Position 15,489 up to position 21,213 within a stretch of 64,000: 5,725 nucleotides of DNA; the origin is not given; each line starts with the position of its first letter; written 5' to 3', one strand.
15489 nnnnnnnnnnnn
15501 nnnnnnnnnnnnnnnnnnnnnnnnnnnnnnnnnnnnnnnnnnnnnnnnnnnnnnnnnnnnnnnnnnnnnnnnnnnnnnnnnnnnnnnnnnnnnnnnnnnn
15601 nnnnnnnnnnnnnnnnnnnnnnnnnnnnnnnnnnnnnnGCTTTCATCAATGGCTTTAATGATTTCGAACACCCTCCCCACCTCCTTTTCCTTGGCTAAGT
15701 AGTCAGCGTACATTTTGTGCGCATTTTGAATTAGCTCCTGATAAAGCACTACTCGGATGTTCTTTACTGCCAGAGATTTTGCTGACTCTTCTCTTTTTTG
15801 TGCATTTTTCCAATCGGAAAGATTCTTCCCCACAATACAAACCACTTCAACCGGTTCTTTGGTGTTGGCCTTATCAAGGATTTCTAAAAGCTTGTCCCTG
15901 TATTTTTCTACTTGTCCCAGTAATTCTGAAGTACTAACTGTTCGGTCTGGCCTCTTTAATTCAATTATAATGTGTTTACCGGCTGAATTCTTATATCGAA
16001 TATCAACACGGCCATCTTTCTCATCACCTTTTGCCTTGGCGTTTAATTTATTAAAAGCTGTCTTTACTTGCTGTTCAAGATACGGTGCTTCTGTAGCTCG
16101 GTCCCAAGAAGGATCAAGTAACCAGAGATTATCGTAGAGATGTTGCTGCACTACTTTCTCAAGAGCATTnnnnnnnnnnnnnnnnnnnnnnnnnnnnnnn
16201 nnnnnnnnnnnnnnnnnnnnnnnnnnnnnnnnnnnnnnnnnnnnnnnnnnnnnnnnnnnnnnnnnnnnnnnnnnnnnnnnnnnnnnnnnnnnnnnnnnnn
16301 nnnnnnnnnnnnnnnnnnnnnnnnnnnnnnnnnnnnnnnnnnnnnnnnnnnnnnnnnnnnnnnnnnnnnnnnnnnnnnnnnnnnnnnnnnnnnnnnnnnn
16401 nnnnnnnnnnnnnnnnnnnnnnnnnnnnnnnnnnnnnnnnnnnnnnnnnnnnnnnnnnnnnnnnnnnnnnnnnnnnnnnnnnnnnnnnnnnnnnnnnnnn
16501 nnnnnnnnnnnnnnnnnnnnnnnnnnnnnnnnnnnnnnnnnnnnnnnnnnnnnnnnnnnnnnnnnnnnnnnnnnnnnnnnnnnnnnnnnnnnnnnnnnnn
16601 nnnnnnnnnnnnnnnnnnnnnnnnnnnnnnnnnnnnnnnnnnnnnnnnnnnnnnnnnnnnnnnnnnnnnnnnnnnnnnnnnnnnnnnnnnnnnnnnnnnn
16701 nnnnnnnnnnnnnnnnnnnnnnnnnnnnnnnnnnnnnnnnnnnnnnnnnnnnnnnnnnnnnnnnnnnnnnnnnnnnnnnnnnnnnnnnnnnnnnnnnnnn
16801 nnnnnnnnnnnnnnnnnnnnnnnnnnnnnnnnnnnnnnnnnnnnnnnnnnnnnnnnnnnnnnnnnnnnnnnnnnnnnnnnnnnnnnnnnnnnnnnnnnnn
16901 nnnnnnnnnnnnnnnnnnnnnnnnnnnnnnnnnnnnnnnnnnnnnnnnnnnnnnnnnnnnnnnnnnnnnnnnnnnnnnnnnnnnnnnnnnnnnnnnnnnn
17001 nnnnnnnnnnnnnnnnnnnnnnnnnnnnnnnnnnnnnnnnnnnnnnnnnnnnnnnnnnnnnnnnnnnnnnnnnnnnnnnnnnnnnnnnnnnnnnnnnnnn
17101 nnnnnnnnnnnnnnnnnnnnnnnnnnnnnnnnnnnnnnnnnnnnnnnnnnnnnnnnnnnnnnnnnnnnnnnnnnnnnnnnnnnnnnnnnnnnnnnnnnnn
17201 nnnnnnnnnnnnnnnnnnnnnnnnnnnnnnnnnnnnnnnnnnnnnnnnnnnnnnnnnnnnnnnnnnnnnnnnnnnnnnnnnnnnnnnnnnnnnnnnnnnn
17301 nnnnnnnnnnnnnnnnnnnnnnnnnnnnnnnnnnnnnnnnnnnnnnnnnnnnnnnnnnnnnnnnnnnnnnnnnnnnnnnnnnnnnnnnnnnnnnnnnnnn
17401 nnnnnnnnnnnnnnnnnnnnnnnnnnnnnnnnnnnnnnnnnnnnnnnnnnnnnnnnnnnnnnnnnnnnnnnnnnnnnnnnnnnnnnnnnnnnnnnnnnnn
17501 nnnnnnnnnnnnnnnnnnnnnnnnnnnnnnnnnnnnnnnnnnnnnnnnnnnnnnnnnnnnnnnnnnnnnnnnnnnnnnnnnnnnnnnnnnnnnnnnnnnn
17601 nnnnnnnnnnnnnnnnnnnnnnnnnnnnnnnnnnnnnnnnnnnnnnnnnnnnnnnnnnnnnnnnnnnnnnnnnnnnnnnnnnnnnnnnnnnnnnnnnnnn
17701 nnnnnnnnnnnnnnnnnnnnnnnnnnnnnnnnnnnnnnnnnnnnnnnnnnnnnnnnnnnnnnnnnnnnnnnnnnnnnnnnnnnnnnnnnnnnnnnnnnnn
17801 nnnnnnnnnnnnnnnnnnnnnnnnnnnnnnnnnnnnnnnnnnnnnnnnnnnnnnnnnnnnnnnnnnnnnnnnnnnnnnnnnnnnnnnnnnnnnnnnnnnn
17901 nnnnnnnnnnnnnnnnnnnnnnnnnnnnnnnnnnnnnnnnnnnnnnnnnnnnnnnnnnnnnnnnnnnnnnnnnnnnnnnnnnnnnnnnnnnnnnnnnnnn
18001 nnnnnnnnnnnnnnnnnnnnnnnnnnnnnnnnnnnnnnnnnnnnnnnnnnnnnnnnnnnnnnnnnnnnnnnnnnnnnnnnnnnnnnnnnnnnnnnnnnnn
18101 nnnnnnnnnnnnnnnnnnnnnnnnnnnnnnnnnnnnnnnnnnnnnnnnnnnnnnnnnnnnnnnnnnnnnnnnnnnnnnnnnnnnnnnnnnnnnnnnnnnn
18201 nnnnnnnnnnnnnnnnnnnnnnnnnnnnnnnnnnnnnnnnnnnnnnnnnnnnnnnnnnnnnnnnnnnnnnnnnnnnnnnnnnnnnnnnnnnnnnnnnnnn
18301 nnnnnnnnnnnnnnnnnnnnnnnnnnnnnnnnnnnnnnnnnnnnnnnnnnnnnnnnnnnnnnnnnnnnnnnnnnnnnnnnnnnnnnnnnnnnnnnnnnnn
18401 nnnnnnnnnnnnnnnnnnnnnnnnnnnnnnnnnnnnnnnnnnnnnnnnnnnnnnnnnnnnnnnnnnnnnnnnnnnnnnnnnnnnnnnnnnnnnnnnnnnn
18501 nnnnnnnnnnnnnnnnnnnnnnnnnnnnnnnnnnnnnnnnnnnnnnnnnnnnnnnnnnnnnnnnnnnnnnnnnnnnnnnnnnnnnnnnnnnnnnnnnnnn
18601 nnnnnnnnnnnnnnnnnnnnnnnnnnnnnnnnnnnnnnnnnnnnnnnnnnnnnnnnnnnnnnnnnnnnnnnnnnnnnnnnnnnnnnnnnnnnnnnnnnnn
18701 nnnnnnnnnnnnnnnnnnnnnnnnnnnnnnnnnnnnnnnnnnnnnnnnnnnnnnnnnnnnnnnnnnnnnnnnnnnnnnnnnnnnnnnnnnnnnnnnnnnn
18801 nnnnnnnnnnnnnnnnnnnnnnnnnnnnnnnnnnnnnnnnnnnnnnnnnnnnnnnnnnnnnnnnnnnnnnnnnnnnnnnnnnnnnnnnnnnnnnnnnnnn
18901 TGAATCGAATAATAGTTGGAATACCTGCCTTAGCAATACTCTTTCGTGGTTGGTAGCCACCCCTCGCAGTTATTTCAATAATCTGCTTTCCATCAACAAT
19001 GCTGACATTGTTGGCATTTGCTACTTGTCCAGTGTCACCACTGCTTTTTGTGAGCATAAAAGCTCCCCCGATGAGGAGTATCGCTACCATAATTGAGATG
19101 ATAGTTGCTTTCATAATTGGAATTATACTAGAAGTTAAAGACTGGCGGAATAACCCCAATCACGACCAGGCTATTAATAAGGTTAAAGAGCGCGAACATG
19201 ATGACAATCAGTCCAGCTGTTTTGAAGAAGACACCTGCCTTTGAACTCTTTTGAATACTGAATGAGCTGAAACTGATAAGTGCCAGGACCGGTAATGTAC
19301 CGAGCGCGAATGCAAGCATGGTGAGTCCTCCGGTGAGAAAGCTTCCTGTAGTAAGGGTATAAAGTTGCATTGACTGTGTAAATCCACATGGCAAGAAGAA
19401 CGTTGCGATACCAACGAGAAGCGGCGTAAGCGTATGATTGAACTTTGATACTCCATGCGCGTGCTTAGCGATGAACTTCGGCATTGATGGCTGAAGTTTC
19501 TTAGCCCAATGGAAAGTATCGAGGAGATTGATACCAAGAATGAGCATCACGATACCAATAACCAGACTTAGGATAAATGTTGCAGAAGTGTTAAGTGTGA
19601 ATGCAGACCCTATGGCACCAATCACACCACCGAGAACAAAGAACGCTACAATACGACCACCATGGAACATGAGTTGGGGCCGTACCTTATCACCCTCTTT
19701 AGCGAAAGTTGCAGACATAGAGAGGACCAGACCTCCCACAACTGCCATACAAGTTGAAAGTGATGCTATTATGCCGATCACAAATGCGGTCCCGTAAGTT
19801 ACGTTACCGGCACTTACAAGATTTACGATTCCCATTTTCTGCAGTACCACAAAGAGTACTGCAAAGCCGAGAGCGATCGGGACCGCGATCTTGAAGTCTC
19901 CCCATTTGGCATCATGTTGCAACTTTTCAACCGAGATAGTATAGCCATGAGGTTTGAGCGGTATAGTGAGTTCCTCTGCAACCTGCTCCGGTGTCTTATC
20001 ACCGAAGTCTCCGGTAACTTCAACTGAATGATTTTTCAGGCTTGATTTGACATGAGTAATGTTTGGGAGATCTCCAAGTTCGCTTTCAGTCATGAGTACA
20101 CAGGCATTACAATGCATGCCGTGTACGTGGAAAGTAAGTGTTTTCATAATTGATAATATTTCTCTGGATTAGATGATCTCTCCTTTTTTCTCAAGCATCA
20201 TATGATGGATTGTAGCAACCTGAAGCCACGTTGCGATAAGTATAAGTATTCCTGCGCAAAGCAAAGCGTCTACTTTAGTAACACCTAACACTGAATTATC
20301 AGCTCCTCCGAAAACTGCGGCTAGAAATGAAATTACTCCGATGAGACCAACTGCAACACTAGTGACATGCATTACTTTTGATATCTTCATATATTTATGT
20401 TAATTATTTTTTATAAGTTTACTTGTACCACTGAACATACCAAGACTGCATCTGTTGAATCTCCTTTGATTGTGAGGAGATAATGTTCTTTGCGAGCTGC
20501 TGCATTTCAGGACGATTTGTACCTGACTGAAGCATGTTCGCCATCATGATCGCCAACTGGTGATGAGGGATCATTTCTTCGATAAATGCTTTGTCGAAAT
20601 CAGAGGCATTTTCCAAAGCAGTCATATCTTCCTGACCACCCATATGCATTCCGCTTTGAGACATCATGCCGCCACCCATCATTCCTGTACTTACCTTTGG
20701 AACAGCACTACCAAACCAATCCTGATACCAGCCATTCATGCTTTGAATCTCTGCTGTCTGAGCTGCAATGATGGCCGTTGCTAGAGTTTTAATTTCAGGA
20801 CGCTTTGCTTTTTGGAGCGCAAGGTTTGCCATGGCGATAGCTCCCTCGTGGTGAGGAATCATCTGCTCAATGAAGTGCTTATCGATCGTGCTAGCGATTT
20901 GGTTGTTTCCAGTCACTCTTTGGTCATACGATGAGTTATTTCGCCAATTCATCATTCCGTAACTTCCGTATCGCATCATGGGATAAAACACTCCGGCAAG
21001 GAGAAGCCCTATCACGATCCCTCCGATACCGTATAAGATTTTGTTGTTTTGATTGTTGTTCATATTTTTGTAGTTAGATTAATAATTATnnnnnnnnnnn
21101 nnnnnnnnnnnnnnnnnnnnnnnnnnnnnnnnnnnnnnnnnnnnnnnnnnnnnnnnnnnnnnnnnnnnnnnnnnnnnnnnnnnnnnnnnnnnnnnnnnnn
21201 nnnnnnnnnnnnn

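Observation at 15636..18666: MORC-like GHKL ATPase/PD-(D/E)xK fusion coupled to a C5-methyltransferase: predicted ATP-dependent R-M system on the low-GC island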

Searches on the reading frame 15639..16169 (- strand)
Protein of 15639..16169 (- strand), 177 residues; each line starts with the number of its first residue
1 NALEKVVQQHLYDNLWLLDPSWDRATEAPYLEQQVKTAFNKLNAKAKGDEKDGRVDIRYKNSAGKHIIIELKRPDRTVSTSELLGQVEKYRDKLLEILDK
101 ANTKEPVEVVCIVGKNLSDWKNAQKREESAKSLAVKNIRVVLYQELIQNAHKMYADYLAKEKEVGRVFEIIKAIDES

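Call 55: predict_structure(alignment_id=A2)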
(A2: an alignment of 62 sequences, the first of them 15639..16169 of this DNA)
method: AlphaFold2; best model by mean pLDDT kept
length: 177 residues; sequences in the alignment: 62
mean_pLDDT: 80.0   pTM: 0.74
mean pLDDT of the five models: 80.0, 79.0, 78.9, 78.6, 77.6
residues with pLDDT >= 90: 70; 70-90: 59; 50-70: 44; < 50: 4
segments of 3 or more residues with pLDDT < 50: none
pLDDT, mean of each block of 10 residues (from residue 1): 54 59 61 90 85 83 83 90 93 94 90 93 94 94 79 71 64 57
secondary structure, 60 per line:
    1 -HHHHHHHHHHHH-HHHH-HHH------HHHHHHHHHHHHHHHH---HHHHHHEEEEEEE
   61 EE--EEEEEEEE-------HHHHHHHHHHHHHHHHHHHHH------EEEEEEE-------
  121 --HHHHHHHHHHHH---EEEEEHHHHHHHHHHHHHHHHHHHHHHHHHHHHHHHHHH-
elements in order: H2-13 H15-18 H29-44 H48-53 E54-62 E65-72 H80-100 E107-113 H123-134 E138-142 H143-176

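Call 59: fold_search(model_id=the predicted structure, library=pdb)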
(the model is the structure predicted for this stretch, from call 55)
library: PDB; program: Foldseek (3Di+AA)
matches with E <= 10: 1025; with E <= 0.001: 0
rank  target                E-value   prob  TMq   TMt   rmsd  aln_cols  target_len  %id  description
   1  8ti9_C                1.2e-03  0.99  0.37  0.36  12.1       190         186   13  CryoEM structure of octamer assembly of Shedu nuclease domain from Bacillus cereus (released 2024-07-31)
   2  8ti9_B                1.8e-03  0.98  0.37  0.36  12.2       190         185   13  CryoEM structure of octamer assembly of Shedu nuclease domain from Bacillus cereus (released 2024-07-31)
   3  5o5j_C                2.3e-02  0.84  0.32  0.28  10.6       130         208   15  Structure of the 30S small ribosomal subunit from Mycobacterium smegmatis (released 2017-07-12)
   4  8whx_d                3.1e-02  0.66  0.30  0.26  13.0       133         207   17  Cryo- EM structure of Mycobacterium smegmatis 70S ribosome and RafH. (released 2024-02-28)
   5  6h5m                  3.4e-02  0.51  0.22  0.34   8.0        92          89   15  MamM CTD H264E - Zinc form 1 (released 2019-08-07)
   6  6hao                  3.4e-02  0.47  0.22  0.32   8.0        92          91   15  MamM CTD H264E - Cadmium form 2 (released 2019-08-21)
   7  8f6i_B                3.8e-02  0.47  0.25  0.18   9.3       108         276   12  Cryo-EM structure of a Zinc-loaded symmetrical D70A mutant of the YiiP-Fab complex (released 2023-02-08)
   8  5v93_c                4.1e-02  0.60  0.31  0.28  13.1       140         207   16  Cryo-EM structure of the 70S ribosome from Mycobacterium tuberculosis bound with Capreomycin (released 2017-09-20)
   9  6h87                  4.3e-02  0.47  0.23  0.34   7.9        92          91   14  MamM CTD D249N - Zinc form (released 2019-08-14)
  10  6h5u_A                4.9e-02  0.38  0.22  0.32   8.6        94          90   13  MamM CTD H264E - Zinc form 2 (released 2019-08-07)
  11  7e8r                  4.9e-02  0.28  0.26  0.16  13.6       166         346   10  EcoT38I restriction endonuclease (released 2022-03-02)
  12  3vm8_A                5.3e-02  0.60  0.21  0.21   6.5        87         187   11  Crystal structure of the human APOBEC3C having HIV-1 Vif-binding interface (released 2012-10-03)
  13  5lhc_A                5.6e-02  0.93  0.35  0.12   4.4        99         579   12  The structure of D456A mutant of Nt.BspD6I nicking endonuclease at 0.24 nm resolution . (released 2017-08-16)
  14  6h5u_B                5.6e-02  0.38  0.22  0.32   8.6        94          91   13  MamM CTD H264E - Zinc form 2 (released 2019-08-07)
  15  5liq_B                6.0e-02  0.98  0.39  0.13   3.7        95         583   13  The structure of C160S,C508S,C578S mutant of Nt.BspD6I nicking endonuclease at 0.185 nm resolution . (released 2017-08-02)
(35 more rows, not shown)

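Call 61: search_solved_structures(query=A2, max_evalue=1)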
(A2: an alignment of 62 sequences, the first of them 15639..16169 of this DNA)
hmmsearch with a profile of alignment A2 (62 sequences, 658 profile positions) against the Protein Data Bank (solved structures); distinct sequences matched with E-value up to 1: 142 (the best 60 are shown).
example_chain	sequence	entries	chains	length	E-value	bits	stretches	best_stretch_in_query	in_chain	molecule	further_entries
7u4c_A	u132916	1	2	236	1.5e-06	30.3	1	44-139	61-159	Chaperone protein HtpG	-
2ior_A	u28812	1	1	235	6.5e-05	24.9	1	45-123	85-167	Chaperone protein htpG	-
7u8u_A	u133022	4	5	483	7.4e-05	24.7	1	46-118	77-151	Heat shock protein 75 kDa, mitochondrial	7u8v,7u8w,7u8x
5hph_A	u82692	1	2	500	8.1e-05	24.5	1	46-118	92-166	Heat shock protein 75 kDa, mitochondrial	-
4z1f_A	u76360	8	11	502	8.2e-05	24.5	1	46-118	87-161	Heat shock protein 75 kDa, mitochondrial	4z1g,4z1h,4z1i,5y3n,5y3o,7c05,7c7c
7ulk_A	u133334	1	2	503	8.3e-05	24.5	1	46-118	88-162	Heat shock protein 75 kDa, mitochondrial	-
9n2k_A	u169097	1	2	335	0.00012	24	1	28-84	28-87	DNA mismatch repair protein MutL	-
7c04_A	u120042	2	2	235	0.0002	23.3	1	49-118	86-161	Heat shock protein 75 kDa, mitochondrial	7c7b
5f3k_A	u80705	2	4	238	0.0002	23.2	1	49-118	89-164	Heat shock protein 75 kDa, mitochondrial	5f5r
5x9y_C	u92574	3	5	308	0.00023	23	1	29-80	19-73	DNA mismatch repair protein MutL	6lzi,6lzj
6lzk_A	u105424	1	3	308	0.00024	23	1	29-80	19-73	DNA mismatch repair protein MutL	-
9d9d_A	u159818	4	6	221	0.00032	22.6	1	50-124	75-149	Heat shock protein 90 homolog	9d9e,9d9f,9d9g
2wep_A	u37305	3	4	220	0.00033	22.6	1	5-123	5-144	ATP-DEPENDENT MOLECULAR CHAPERONE HSP82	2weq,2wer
9msq_A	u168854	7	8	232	0.00036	22.4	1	50-124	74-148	Heat shock protein 90 homolog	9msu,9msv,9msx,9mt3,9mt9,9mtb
6cji_A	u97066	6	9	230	0.00037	22.4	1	50-123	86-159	Heat shock protein 90 homolog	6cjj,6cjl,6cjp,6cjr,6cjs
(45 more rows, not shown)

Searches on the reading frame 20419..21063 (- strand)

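Call 13: search_protein_families(library=pfam, proteins=[window:20419-21063:-], max_evalue=0.01)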
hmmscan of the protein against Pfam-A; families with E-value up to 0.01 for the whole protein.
window:20419-21063:- (214 aa): 2 families
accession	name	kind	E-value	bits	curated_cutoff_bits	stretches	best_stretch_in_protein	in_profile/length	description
PF03713.19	DUF305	-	2.1e-46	158.2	27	1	61-209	1-151/151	Domain of unknown function (DUF305)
PF13628.12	DUF4142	-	4.9e-11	43.5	27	1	61-196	3-126/138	Domain of unknown function (DUF4142)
